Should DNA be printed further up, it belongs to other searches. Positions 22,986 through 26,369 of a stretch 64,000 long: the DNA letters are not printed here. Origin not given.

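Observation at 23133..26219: Stand-alone 1,028-aa SIR2-domain protein in an AT-rich islet: candidate single-gene NAD+-depleting anti-phage system with an unassignable C-terminal sensor region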

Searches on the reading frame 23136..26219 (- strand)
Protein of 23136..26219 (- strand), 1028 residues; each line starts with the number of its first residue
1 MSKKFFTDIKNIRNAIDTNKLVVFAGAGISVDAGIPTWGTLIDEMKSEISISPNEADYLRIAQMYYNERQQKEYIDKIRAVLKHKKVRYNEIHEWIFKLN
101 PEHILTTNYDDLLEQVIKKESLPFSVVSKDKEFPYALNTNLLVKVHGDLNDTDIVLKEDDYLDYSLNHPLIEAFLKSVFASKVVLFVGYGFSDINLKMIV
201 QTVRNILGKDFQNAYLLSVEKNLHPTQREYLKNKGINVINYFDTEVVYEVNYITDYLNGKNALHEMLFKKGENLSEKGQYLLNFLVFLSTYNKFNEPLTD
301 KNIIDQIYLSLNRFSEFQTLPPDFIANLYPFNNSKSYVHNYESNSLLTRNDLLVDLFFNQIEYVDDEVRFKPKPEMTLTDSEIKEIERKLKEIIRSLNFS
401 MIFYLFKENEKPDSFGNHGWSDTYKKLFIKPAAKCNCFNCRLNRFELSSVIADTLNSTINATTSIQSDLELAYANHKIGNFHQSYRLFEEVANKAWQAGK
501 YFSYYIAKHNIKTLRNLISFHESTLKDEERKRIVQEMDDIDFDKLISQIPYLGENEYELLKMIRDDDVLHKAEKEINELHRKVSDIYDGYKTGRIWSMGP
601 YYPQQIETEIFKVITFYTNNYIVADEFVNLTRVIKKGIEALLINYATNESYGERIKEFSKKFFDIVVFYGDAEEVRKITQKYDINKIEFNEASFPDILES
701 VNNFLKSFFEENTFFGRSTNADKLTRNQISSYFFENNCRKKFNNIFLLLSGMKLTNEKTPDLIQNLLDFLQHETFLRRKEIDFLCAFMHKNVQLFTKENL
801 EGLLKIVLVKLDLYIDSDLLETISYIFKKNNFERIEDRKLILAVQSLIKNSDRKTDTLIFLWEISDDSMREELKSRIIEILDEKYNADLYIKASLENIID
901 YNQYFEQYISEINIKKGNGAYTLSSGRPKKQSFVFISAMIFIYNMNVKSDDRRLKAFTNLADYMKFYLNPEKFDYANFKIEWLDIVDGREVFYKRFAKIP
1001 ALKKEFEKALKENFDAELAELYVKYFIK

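Call 4: search_protein_families(library=pfam, proteins=[window:23136-26219:-], max_evalue=0.01)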
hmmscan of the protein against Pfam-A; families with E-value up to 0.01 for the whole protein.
window:23136-26219:- (1028 aa): 2 families
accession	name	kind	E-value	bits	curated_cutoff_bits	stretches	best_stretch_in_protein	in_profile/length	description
PF13289.12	SIR2_2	-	1.1e-24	87.6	24.5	1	103-239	2-141/141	SIR2-like domain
PF02146.23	SIR2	-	0.00024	21.6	24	1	26-112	1-89/180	Sir2 family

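Call 5: search_protein_families(library=padloc, proteins=[window:23136-26219:-], max_evalue=0.01)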
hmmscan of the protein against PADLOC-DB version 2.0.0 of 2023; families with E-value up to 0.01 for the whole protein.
window:23136-26219:- (1028 aa): 13 families
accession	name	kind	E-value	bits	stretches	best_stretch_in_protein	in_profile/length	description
PDLC00407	ThsA1|ThsA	-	4.6e-38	129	1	9-222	10-227/478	STALD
PDLC00409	ThsA1|ThsA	-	7.5e-34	115.2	1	9-217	11-223/242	STALD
PDLC04166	Dsr1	-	4.5e-22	75.7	1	11-250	15-271/1227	-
PDLC03856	LmuA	-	7.2e-18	63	1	8-251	4-263/433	-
PDLC04968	PDC-S25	-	6.6e-16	56.4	1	72-210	109-248/517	-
PDLC05061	PDC-S65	-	1.1e-08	32.9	1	104-165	142-207/592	-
PDLC02419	Aga_SIR2-PNTD1-PNTD2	-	1.4e-06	25.3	0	18-56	5-43/558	Class I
PDLC04087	SIR2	-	3.3e-06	24.2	0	87-124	116-155/343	-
PDLC04082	SIR2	-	8.8e-06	22.8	0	18-52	15-49/345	-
PDLC02183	Dsr1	-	2.3e-05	20.3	1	14-218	16-247/1275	-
PDLC05060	PDC-S65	-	0.00012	19.1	1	104-164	50-114/503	-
PDLC04088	SIR2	-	0.00019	18.7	0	11-78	12-78/390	-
PDLC04094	SIR2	-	0.006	13.8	0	78-124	123-172/399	-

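Call 6: search_protein_families(library=ncbifam, proteins=[window:23136-26219:-], max_evalue=0.01)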
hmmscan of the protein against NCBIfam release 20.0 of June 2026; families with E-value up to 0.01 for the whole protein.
window:23136-26219:- (1028 aa): 5 families
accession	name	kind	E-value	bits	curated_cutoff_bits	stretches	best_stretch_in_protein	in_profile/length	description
NF001752.0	PRK00481.1-1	equivalog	1.9e-07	30.8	221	1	8-116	3-113/242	NAD-dependent protein deacylase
NF041818.1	Dsr1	equivalog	8.8e-07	27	1400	1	19-241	21-271/1263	anti-phage defense-associated sirtuin Dsr1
NF001753.0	PRK00481.1-3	subfamily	0.00017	20.6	243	1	17-114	12-106/252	NAD-dependent protein deacylase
NF001754.0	PRK00481.1-4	equivalog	0.0008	18.6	252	1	8-114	4-111/244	NAD-dependent protein deacylase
NF001755.0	PRK00481.1-5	equivalog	0.003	16.6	318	1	4-85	27-111/278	Sir2 family NAD+-dependent deacetylase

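Call 10: find_homologous_proteins(query=window:23136-26219:-)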
Query window:23136-26219:- (1028 aa): 747 proteins with E <= 0.001 among 8000 candidates; the best 120 are listed.
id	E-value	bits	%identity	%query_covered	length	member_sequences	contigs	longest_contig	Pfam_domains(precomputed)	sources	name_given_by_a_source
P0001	0.0e+0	2283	100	100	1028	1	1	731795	PF13289.13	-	-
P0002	0.0e+0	2013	87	100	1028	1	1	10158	PF13289.13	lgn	-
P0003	0.0e+0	2009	87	100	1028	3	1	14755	PF13289.13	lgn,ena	-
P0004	0.0e+0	1990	86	100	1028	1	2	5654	PF13289.13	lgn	-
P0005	0.0e+0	1974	86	100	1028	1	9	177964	PF13289.13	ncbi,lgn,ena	-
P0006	0.0e+0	1974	85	100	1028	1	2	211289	PF13289.13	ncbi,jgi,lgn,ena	jgi:transcriptional regulator CtsR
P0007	0.0e+0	1962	86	100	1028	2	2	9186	PF13289.13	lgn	-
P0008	0.0e+0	1941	84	100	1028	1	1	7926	PF13289.13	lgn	-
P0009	0.0e+0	1921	83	100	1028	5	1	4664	PF13289.13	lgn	-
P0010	0.0e+0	1870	81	100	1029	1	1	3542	PF13289.13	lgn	-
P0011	0.0e+0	1822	79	100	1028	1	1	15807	PF13289.13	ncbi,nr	ncbi:MAG: SIR2 family protein [Bacteroidetes bacterium]|nr:SIR2 family protein [Bacteroidota bacteri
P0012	0.0e+0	1817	79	100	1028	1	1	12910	PF13289.13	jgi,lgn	jgi:transcriptional regulator CtsR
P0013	0.0e+0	1815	78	100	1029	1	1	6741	PF13289.13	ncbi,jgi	jgi:hypothetical protein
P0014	0.0e+0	1806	78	100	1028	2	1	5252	PF13289.13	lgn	-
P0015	0.0e+0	1742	76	100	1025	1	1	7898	PF13289.13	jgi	jgi:hypothetical protein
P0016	0.0e+0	1739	75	100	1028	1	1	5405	PF13289.13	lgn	-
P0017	0.0e+0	1658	72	100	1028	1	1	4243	PF13289.13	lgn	-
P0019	0.0e+0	1574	68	100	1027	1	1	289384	PF13289.13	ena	-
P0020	0.0e+0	1539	68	100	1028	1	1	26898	PF13289.13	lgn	-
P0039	0.0e+0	1202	54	100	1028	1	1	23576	PF13289.13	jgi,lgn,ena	-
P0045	0.0e+0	1128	53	100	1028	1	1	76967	PF13289.13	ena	-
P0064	5.4e-268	910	45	100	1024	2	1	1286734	PF13289.13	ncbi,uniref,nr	ncbi:SIR2-like domain-containing protein [Flavobacterium saccharophilum]|uniref:SIR2-like domain-con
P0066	2.6e-267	908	45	100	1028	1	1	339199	PF13289.13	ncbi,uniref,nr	ncbi:SIR2 family protein [Flavobacterium sp. J27]|uniref:SIR2 family protein n=1 Tax=Flavobacterium 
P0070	2.6e-263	895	45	100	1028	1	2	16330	PF13289.13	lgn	-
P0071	4.2e-262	891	44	100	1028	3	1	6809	PF13289.13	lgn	-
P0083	1.8e-243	829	41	100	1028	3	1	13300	PF13289.13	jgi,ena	-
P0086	1.2e-242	826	41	100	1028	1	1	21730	PF13289.13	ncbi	-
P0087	2.3e-241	822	41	100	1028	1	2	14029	PF13289.13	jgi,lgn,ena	-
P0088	8.7e-241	820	41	100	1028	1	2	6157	PF13289.13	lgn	-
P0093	1.5e-235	803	41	100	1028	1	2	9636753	PF13289.13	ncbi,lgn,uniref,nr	ncbi:SIR2 family protein [Niastella sp. OAS944]|uniref:SIR2 family protein n=1 Tax=Niastella sp. OAS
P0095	8.4e-235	800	42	100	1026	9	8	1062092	PF13289.13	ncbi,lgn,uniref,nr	ncbi:SIR2 family protein [Elizabethkingia anophelis]|uniref:SIR2 family protein n=2 Tax=Elizabethkin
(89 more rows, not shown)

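Call 11: search_solved_structures(query=window:23136-26219:-, max_evalue=1, show_alignments=2)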
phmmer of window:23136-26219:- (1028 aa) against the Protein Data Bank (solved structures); distinct sequences matched with E-value up to 1: 15.
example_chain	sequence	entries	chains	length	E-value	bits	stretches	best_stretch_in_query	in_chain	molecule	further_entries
8wkt_A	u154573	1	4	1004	3e-39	138.1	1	9-273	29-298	SIR2-like domain-containing protein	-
8k98_C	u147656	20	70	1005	3e-39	138.1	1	9-273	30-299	a protein | SIR2-like domain-containing protein | SIR2 family protein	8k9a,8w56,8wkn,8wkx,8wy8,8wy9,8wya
8wks_A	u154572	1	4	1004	6.1e-38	133.8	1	9-273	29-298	SIR2-like domain-containing protein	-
8wyb_A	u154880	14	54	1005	6.1e-38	133.8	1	9-273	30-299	SIR2-like domain-containing protein | DSR2 H171A | DSR2(H171A)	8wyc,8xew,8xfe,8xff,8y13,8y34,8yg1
8wfn_A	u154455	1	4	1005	5.8e-37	130.6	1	9-273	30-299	SIR2-like domain-containing protein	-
6lhx_A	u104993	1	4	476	1.8e-23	85.9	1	10-284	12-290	ThsA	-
8bto_A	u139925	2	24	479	1.6e-22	82.7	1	10-284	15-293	NAD(+) hydrolase ThsA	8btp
7uxt_B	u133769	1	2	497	2.7e-20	75.4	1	9-232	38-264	USG protein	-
8zsf_D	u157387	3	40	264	4.6e-19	71.3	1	20-205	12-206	Sir2 family NAD-dependent protein deacetylase | KomC, SIR2 domain protein, NADase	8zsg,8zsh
9xvc_H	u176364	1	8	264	4.4e-18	68.1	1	20-205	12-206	KomC(H146N), a SIR2-domain NADase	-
8zsi_E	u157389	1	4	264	1e-17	66.8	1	20-205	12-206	Sir2 family NAD-dependent protein deacetylase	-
8wc0_A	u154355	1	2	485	2e-14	55.9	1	17-202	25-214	NAD(+) hydrolase ThsA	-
9v0g_E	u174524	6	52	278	3.6e-07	31.9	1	19-202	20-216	NAD-dependent protein deacetylase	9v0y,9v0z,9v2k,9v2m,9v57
9v12_i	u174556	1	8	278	0.00011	23.7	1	19-202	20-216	NAD-dependent protein deacetylase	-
8w9l_A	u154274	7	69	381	0.23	12.7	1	79-124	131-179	SIR2-like domain-containing protein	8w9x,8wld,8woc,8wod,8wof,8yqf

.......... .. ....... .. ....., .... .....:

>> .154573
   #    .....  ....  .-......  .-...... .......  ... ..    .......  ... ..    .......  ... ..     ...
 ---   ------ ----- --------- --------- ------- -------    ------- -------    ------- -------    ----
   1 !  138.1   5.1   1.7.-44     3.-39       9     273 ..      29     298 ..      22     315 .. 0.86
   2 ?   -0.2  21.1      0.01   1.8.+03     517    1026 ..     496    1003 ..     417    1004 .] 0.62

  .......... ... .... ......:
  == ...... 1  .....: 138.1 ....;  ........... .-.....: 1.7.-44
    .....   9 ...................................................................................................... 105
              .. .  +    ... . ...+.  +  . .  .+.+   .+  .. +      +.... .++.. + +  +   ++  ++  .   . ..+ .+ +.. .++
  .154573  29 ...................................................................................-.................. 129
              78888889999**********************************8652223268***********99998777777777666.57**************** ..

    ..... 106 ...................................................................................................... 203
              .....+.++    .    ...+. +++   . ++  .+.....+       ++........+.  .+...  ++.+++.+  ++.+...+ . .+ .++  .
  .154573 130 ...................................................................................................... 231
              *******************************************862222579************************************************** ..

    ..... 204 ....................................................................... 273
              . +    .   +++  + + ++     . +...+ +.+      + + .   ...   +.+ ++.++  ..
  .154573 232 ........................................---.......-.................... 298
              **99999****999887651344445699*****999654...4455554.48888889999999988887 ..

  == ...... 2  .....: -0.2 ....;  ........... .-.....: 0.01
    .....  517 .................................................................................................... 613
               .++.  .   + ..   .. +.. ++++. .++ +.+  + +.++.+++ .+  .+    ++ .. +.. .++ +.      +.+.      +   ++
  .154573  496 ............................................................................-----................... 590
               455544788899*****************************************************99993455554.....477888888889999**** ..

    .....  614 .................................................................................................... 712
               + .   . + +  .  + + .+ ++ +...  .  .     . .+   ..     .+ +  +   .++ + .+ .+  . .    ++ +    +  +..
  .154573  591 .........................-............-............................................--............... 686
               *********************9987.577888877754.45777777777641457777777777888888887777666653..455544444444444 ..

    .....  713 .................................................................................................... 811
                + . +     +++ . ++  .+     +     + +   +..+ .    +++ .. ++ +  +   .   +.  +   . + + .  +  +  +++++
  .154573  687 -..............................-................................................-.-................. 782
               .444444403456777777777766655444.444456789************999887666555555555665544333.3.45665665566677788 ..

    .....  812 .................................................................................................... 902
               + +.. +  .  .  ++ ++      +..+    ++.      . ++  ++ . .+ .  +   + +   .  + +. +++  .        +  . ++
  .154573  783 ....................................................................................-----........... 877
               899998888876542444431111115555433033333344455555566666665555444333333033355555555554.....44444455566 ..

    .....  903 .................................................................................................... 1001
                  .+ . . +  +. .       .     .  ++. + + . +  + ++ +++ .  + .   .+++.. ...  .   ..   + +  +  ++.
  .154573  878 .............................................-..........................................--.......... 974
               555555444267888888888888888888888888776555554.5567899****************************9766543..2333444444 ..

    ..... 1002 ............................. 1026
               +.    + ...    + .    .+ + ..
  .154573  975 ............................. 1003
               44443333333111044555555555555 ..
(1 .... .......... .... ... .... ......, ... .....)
